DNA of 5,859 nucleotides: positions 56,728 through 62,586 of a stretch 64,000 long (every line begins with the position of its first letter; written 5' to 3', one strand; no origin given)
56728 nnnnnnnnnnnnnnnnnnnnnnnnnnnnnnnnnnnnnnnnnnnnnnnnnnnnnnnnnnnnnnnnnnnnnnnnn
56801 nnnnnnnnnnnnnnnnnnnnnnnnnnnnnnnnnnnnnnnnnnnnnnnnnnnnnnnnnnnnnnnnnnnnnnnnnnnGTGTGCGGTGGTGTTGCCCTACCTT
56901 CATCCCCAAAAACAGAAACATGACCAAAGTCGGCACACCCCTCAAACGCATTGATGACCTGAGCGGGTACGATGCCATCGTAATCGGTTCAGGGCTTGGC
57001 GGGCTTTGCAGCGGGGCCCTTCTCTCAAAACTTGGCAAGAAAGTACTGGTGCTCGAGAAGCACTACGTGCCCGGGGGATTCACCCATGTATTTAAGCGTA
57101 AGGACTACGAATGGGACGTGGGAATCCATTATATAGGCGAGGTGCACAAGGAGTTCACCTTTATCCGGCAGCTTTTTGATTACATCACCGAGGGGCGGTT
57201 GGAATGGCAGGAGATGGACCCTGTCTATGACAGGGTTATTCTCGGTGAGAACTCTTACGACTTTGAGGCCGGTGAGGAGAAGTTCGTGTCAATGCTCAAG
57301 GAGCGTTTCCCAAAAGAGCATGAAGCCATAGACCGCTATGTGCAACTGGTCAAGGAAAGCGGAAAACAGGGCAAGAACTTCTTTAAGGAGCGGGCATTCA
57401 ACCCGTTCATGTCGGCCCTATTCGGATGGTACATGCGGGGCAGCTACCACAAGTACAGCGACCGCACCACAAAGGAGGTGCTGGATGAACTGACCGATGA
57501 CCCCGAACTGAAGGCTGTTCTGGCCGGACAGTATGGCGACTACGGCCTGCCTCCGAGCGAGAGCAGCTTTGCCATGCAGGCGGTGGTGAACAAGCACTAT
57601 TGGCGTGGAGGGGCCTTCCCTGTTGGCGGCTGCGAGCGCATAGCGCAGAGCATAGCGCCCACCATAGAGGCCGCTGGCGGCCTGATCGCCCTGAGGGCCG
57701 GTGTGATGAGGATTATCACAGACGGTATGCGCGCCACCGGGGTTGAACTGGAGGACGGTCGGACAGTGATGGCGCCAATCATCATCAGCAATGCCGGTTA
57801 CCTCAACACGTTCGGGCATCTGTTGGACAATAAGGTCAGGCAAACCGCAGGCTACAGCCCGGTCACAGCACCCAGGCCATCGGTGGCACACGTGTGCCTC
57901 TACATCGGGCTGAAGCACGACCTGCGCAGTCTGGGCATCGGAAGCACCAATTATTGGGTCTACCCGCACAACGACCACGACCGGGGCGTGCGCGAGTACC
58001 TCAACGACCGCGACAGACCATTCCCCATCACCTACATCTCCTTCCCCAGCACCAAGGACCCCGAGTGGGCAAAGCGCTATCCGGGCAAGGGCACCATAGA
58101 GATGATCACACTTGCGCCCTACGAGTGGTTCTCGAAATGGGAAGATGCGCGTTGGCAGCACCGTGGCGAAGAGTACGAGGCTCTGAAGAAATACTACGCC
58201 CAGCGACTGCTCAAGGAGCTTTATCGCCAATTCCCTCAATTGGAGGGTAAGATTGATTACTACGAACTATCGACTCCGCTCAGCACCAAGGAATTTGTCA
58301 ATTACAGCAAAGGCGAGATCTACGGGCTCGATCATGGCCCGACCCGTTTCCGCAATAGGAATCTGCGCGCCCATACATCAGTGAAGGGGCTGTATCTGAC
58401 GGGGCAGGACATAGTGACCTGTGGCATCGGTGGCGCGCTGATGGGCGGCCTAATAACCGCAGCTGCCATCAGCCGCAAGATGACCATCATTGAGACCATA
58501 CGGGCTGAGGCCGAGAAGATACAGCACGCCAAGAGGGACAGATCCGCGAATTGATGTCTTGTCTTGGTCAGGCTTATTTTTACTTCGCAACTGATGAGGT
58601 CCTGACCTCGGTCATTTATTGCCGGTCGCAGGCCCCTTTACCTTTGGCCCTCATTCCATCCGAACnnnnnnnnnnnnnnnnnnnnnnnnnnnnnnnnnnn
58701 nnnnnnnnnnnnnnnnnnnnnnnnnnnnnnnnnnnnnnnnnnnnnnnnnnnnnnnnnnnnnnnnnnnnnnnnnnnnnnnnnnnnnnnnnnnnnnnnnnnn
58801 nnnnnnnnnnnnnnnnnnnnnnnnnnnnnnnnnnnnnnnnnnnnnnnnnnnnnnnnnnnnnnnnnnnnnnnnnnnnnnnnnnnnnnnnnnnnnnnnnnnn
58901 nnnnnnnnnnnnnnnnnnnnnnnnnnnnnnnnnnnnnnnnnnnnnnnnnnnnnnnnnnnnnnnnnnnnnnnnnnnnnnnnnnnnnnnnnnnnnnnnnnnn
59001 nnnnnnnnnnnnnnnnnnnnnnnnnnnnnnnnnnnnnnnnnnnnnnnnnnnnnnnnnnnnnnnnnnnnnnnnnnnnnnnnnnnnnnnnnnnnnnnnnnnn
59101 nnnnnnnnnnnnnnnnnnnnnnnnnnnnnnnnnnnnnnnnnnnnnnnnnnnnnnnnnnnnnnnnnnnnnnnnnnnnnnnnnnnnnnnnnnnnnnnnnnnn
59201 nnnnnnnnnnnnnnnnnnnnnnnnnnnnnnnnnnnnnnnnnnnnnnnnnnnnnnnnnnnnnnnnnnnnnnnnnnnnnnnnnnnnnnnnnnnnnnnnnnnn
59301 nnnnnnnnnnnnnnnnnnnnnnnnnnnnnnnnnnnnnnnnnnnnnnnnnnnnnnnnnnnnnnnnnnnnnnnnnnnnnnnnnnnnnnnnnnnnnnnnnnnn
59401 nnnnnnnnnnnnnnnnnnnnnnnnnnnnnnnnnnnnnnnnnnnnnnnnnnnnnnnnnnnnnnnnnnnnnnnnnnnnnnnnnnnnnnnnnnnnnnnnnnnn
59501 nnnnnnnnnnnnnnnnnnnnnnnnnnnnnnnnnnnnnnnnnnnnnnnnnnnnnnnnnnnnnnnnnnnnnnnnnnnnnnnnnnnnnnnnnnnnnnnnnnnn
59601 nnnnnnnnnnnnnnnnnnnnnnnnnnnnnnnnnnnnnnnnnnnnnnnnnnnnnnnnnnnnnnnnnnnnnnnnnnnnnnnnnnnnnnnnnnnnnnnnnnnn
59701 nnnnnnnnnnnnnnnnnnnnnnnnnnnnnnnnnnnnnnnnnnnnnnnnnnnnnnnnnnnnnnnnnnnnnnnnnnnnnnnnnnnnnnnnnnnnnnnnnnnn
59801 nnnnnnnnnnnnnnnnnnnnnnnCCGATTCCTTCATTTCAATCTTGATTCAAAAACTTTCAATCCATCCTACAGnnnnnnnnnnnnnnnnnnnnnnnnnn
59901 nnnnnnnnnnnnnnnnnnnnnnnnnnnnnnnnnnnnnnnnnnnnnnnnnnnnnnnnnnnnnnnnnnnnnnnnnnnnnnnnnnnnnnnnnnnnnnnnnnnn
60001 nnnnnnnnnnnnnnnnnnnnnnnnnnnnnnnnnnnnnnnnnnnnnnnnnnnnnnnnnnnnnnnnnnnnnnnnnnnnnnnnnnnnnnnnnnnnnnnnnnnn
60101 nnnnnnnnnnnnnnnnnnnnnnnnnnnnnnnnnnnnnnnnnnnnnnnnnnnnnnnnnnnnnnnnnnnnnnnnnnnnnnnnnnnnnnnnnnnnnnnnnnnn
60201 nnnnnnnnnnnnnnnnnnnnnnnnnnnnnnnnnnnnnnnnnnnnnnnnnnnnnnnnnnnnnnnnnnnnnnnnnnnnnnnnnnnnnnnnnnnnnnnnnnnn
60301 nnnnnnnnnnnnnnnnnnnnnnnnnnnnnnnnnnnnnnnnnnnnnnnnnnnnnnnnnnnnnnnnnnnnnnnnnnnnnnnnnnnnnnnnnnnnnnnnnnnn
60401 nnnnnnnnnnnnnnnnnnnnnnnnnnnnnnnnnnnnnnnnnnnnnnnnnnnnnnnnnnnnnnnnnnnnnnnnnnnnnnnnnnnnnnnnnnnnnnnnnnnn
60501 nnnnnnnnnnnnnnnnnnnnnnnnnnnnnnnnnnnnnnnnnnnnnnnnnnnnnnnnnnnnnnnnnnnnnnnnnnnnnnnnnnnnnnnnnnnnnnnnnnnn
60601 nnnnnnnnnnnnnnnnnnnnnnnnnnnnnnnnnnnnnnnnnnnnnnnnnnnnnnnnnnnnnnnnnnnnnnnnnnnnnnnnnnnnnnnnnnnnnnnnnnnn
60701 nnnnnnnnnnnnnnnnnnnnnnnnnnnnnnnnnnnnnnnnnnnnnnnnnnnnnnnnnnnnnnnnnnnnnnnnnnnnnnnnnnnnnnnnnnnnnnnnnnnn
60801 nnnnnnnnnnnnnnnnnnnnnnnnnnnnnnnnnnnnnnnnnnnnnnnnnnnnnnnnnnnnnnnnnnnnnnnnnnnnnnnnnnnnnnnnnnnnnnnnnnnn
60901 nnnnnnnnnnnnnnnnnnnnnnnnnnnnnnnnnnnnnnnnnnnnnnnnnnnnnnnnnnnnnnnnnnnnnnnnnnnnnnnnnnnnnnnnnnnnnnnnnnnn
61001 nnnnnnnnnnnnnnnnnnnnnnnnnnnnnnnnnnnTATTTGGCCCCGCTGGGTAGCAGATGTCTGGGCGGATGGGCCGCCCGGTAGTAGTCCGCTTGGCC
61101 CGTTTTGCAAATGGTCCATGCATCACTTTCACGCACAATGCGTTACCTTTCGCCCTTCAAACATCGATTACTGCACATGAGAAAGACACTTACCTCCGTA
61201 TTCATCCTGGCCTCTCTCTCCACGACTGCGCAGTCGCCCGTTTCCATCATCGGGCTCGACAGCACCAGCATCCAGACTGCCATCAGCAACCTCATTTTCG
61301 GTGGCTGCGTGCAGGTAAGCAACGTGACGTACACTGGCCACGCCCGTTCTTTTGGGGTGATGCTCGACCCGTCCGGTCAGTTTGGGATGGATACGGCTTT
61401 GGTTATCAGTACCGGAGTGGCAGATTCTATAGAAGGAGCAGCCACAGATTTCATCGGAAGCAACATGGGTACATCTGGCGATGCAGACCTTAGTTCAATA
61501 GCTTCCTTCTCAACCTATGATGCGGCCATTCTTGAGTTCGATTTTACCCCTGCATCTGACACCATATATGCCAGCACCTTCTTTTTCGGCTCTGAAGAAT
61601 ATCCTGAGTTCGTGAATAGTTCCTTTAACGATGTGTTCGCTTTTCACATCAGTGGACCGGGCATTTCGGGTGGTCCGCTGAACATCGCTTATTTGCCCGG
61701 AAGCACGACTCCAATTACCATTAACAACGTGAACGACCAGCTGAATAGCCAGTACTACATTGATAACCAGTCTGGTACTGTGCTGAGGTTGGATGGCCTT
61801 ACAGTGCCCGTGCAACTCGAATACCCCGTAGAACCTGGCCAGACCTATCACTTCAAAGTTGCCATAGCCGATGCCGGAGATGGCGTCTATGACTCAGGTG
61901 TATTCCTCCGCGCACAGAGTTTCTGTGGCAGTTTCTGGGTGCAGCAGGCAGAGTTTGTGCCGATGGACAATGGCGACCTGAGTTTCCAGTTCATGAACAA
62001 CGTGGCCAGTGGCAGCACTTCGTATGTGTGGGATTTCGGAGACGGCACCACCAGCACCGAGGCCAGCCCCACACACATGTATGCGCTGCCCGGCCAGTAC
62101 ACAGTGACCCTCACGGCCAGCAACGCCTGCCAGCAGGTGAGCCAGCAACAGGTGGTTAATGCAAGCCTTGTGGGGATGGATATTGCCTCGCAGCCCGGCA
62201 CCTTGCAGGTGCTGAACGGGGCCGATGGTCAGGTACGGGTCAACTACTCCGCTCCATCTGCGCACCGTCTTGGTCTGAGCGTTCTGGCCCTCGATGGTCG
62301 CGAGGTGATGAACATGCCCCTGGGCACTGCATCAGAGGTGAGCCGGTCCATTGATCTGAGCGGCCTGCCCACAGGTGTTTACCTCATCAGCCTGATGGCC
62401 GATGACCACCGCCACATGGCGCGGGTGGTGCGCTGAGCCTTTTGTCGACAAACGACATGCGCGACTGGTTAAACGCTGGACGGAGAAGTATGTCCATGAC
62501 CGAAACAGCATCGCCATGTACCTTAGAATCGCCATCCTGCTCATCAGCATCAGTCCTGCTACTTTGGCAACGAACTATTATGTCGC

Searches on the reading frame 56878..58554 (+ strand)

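Call 43: search_protein_families(library=ncbifam, proteins=[window:56878-58554:+])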
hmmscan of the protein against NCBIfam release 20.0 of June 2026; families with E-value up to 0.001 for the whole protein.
window:56878-58554:+ (558 aa): 21 families
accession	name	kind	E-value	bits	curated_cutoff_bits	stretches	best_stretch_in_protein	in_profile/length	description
TIGR02730.1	carot_isom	equivalog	1.4e-41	142.9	586.9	2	237-513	213-469/493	carotenoid isomerase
TIGR02734.1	crtI_fam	subfamily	2.1e-36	125.7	238.1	1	33-532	1-489/504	phytoene desaturase family protein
NF058655.1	CrtID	equivalog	7.3e-25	87.7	640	1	34-518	2-466/478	bifunctional phytoene desaturase/3,4-desaturase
TIGR02733.1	desat_CrtD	equivalog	1.7e-24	86.4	549.7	2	33-85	4-56/492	C-3',4' desaturase CrtD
NF045689.1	BCarotKetCrtO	equivalog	9.2e-21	74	1000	2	198-319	187-310/563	beta-carotene ketolase CrtO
NF045637.1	carotdesatCrtDProt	equivalog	1.5e-20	73.3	580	2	197-532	167-483/485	1-hydroxycarotenoid 3,4-desaturase CrtD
NF042421.1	hydcarot_desat_CrtD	equivalog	1.3e-16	60.1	500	1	32-356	3-322/487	1-hydroxycarotenoid 3,4-desaturase CrtD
NF005560.0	PRK07233.1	equivalog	1.3e-09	37.4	252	1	34-112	4-80/435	hypothetical protein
NF053676.1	4oxCHCAChcC1Cy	equivalog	4.7e-06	25.3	1000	0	31-71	2-42/528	4-oxocyclohexanecarboxylate 2-dehydrogenase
TIGR00031.1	UDP-GALP_mutase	equivalog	9e-06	24.9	303.75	1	31-112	2-78/378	UDP-galactopyranose mutase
NF006130.0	PRK08274.1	equivalog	6.4e-05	21.9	369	0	30-61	5-36/467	FAD-dependent tricarballylate dehydrogenase TcuA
NF005548.0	PRK07208.1-4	equivalog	6.5e-05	21.7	389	1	33-85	6-58/488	hypothetical protein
NF009478.0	PRK12844.1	equivalog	0.00011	20.6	789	1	30-69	8-47/559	3-ketosteroid-delta-1-dehydrogenase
NF005545.0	PRK07208.1-1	equivalog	0.00019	19.9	451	1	32-85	9-63/504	hypothetical protein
NF003585.0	PRK05249.1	equivalog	0.00021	20.1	465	1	30-68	6-44/464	Si-specific NAD(P)(+) transhydrogenase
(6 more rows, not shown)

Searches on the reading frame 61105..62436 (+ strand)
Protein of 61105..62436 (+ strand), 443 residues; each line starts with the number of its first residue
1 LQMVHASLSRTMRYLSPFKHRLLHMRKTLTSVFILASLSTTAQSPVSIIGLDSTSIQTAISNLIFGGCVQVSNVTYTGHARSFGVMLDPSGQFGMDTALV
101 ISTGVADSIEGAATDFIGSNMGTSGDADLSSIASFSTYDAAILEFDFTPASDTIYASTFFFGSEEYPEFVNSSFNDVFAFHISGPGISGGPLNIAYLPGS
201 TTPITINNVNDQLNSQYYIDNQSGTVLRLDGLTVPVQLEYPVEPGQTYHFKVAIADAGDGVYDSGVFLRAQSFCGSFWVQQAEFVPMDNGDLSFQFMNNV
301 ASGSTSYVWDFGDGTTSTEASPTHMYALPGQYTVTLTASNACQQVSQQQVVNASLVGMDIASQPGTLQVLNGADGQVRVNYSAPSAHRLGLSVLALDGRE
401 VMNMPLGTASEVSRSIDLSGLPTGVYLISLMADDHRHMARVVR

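Call 43: search_protein_families(library=ncbifam, proteins=[window:61105-62436:+])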
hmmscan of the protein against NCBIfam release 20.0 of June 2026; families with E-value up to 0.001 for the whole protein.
window:61105-62436:+ (443 aa): 3 families
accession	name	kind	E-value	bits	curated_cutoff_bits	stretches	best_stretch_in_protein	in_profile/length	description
NF038133.1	choice_anch_L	domain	3.6e-63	213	27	1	60-273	3-219/219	choice-of-anchor L domain-containing protein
TIGR00864.1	PCC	subfamily_domain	2.2e-05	21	1861.4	1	300-359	1420-1482/2700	polycystin cation channel protein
TIGR04183.1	Por_Secre_tail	domain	0.00018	21.4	23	0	379-442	13-70/72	T9SS type A sorting domain-containing protein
